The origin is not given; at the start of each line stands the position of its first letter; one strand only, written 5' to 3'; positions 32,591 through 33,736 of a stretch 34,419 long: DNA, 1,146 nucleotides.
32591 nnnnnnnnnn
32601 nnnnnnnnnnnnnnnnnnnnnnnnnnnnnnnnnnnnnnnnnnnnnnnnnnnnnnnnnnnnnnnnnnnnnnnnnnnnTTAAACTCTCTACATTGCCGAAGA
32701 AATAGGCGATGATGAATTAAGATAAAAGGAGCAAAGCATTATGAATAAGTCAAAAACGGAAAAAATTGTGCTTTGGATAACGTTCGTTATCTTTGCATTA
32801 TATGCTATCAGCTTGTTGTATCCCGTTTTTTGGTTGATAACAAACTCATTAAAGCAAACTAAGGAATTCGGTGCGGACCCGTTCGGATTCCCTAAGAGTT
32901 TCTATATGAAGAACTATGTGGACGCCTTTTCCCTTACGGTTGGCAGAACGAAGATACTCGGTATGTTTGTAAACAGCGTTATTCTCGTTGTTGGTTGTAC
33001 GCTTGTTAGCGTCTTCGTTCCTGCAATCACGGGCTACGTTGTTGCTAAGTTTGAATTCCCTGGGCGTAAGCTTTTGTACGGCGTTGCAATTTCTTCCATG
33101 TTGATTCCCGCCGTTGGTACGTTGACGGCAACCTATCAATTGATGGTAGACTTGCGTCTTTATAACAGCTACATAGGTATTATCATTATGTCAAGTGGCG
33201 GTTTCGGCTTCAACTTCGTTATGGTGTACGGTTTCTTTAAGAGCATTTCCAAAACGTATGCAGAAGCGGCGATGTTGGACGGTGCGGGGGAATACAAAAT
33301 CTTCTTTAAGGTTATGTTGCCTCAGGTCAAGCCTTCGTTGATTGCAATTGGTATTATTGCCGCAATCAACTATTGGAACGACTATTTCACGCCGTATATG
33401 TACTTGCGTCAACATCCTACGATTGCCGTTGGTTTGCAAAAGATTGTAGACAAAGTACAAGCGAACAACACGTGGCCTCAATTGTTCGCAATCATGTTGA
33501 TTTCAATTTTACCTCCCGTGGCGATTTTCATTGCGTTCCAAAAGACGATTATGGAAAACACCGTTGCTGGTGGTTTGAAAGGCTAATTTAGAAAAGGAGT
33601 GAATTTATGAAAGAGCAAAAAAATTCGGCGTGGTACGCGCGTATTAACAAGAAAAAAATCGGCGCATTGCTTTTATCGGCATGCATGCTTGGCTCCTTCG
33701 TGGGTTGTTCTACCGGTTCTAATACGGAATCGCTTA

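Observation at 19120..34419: Gram-positive PUL-like locus with unusual gene order and no ATPase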

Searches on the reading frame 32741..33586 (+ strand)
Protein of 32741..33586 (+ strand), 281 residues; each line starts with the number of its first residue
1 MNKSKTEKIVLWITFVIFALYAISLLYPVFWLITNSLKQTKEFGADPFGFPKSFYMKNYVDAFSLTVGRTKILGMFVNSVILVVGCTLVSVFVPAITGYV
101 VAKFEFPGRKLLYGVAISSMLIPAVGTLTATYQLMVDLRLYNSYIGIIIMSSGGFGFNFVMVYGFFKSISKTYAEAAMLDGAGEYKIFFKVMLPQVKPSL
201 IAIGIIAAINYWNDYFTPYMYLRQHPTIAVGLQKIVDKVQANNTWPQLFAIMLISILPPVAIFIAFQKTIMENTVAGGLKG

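Call 7: search_protein_families(library=pfam, proteins=[window:32741-33586:+], max_evalue=0.01)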
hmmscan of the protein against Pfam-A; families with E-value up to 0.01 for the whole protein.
window:32741-33586:+ (281 aa): 1 family
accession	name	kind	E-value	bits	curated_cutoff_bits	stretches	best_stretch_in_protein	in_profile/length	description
PF00528.27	BPD_transp_1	-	2e-14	54.2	26.4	1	97-268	4-176/184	Binding-protein-dependent transport system inner membrane component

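Call 8: search_protein_families(library=ncbifam, proteins=[window:32741-33586:+], max_evalue=0.01)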
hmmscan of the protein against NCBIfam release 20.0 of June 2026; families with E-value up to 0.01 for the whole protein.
window:32741-33586:+ (281 aa): 20 families
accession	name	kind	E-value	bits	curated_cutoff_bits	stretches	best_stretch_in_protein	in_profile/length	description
NF040932.1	ABC_arch_GlcU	equivalog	1.4e-26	93.7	340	1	13-275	4-265/272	glucose ABC transporter permease GlcU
NF008210.0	PRK10973.1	equivalog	1.1e-25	91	297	1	16-273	14-275/281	sn-glycerol-3-phosphate ABC transporter permease UgpE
NF008231.0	PRK10998.1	equivalog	7.8e-23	81.5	261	1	1-281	3-296/296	maltose ABC transporter permease MalG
NF007047.0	PRK09500.1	equivalog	4.2e-11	42.9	326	1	17-205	11-190/257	spermidine/putrescine ABC transporter permease PotC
NF008208.0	PRK10971.1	equivalog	1.3e-07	31.4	415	1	93-204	77-201/277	sulfate/thiosulfate ABC transporter permease CysT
TIGR02141.1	modB_ABC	equivalog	1.8e-07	31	182.6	1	82-205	6-142/208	molybdate ABC transporter permease subunit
NF007852.0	PRK10561.1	equivalog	2.6e-07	30.8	335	1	14-210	14-225/295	sn-glycerol-3-phosphate ABC transporter permease UgpA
TIGR02139.1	permease_CysT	equivalog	6.4e-07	29.2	246.1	1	65-202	41-191/265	sulfate ABC transporter permease subunit CysT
TIGR01581.1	Mo_ABC_porter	hypoth_equivalog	7.8e-07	28.8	210.3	1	86-207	33-167/225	ABC transporter permease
TIGR00969.1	3a0106s02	subfamily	6.3e-06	25.8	240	1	75-206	62-205/272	sulfate ABC transporter permease subunit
NF040931.1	ABC_arch_GlcT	equivalog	3.2e-05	23.7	360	1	142-219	144-219/278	glucose ABC transporter permease GlcT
NF008232.0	PRK10999.1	equivalog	3.4e-05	22.8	392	1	147-211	379-444/520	maltose ABC transporter permease MalF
NF040839.1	tungstate_WtpB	equivalog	5.5e-05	22.9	340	1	60-207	30-189/251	tungstate ABC transporter permease WtpB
NF006939.0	PRK09421.1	equivalog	0.00013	21.5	262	0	81-159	17-91/230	molybdate ABC transporter permease subunit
NF011624.0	PRK15050.1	equivalog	0.0002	20.6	247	1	6-210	21-228/297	2-aminoethylphosphonate ABC transporter permease subunit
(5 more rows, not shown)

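Call 14: find_encoding_contigs(protein=window:32741-33586:+, flank=10000, max_places=10)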
Protein window:32741-33586:+ (281 aa): 2 contigs read that carry it; 1 place shown.
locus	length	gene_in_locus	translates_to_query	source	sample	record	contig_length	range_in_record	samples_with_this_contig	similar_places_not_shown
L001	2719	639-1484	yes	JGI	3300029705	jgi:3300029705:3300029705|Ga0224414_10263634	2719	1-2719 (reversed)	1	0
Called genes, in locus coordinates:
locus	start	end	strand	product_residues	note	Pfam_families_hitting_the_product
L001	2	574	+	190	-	?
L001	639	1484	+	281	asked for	PF00528:BPD_transp_1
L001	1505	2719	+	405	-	?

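Call 20: find_homologous_proteins(query=L001:1505-2719:+, max_evalue=0.001)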
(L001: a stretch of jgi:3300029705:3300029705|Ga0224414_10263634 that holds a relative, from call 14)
Query L001:1505-2719:+ (405 aa): 16 proteins with E <= 0.001 among 7973 candidates.
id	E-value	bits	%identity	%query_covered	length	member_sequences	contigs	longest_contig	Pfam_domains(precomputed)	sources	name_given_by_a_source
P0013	1.6e-178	612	100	67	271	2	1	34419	-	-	-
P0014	5.4e-169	581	68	97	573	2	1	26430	-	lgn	-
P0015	1.7e-158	546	64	97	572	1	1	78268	-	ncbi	-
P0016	1.0e-155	537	62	97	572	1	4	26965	-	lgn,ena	-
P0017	1.1e-152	527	59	99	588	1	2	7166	-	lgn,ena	-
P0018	4.0e-151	522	63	100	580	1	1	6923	-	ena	-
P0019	5.3e-141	489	58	99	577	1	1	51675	-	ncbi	-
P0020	9.8e-139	481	59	97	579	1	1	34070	-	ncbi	-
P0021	3.0e-108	381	54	77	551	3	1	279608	-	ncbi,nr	ncbi:MAG: hypothetical protein E7355_00010 [Clostridiales bacterium]|nr:hypothetical protein [Clostr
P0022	6.8e-62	228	46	66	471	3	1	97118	-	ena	-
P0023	1.2e-55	207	40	83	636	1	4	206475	-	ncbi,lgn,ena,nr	ncbi:MAG: hypothetical protein IJY11_01295 [Clostridia bacterium]|nr:hypothetical protein [Clostridi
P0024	2.6e-46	177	43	67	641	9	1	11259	-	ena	-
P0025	1.1e-16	79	32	65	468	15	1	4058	-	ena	-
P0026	1.5e-14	72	30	63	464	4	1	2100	-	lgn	-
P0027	3.1e-13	68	31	59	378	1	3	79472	-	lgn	-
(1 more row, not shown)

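Call 21: find_encoding_contigs(protein=P0019, flank=10000, max_places=2)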
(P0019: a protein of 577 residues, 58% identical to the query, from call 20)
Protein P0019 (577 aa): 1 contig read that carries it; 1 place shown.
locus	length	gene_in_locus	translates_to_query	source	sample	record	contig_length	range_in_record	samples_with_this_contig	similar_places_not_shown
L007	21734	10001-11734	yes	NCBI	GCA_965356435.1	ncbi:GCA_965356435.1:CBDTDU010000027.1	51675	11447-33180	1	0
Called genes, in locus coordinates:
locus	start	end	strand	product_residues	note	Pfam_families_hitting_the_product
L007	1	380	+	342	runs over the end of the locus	PF00528:BPD_transp_1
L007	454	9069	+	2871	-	PF03442:CBM_X2 (weak)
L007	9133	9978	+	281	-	PF00528:BPD_transp_1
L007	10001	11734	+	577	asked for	-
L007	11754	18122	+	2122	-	PF03442:CBM_X2 (weak), PF02183:HALZ (faint)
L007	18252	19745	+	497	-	PF01225:Mur_ligase (weak), PF08245:Mur_ligase_M, PF02875:Mur_ligase_C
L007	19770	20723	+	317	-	PF10555:MraY_sig1 (weak), PF00953:Glycos_transf_4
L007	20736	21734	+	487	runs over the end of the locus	PF21799:MurD-like_N, PF08245:Mur_ligase_M, PF02875:Mur_ligase_C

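Call 22: find_encoding_contigs(protein=P0023, flank=10000, max_places=1)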
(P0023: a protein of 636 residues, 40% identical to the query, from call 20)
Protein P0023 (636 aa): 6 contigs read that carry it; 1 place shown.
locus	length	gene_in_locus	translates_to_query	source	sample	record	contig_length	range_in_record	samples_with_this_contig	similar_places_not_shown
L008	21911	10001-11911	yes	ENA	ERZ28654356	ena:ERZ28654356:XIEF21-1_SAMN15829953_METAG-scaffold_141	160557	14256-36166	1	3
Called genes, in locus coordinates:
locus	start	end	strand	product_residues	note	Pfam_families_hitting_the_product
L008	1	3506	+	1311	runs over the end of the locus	PF00149:Metallophos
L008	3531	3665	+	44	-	-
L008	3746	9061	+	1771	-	PF18998:Flg_new_2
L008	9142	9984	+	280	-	PF00528:BPD_transp_1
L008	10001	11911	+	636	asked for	-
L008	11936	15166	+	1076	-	PF09479:Flg_new (faint), PF18998:Flg_new_2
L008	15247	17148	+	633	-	PF16126:DUF4838 (weak)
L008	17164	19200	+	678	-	PF17389:Bac_rhamnosid6H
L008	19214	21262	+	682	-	PF03629:SASA (weak)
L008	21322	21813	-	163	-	PF00293:NUDIX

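Call 23: find_encoding_contigs(protein=P0015, flank=10000, max_places=2)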
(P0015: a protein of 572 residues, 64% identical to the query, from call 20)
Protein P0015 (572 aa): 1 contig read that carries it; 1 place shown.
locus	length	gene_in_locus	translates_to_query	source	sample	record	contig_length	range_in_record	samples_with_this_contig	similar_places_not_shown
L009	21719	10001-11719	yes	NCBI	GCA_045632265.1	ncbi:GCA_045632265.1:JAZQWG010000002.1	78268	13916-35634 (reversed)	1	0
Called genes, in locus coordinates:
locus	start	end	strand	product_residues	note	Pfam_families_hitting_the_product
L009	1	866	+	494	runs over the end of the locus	PF01547:SBP_bac_1, PF13416:SBP_bac_8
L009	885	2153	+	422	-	-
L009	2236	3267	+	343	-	PF00528:BPD_transp_1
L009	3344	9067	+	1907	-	PF03442:CBM_X2 (faint), PF06439:3keto-disac_hyd (faint)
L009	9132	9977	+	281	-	PF00528:BPD_transp_1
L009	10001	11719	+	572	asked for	-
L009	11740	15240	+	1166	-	PF03442:CBM_X2, PF07550:Shr-like_HID (faint)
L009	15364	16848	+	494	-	PF01225:Mur_ligase (weak), PF08245:Mur_ligase_M, PF02875:Mur_ligase_C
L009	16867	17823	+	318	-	PF10555:MraY_sig1 (weak), PF00953:Glycos_transf_4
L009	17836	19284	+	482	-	PF21799:MurD-like_N, PF08245:Mur_ligase_M, PF02875:Mur_ligase_C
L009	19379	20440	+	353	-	PF01098:FTSW_RODA_SPOVE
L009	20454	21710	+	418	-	PF00275:EPSP_synthase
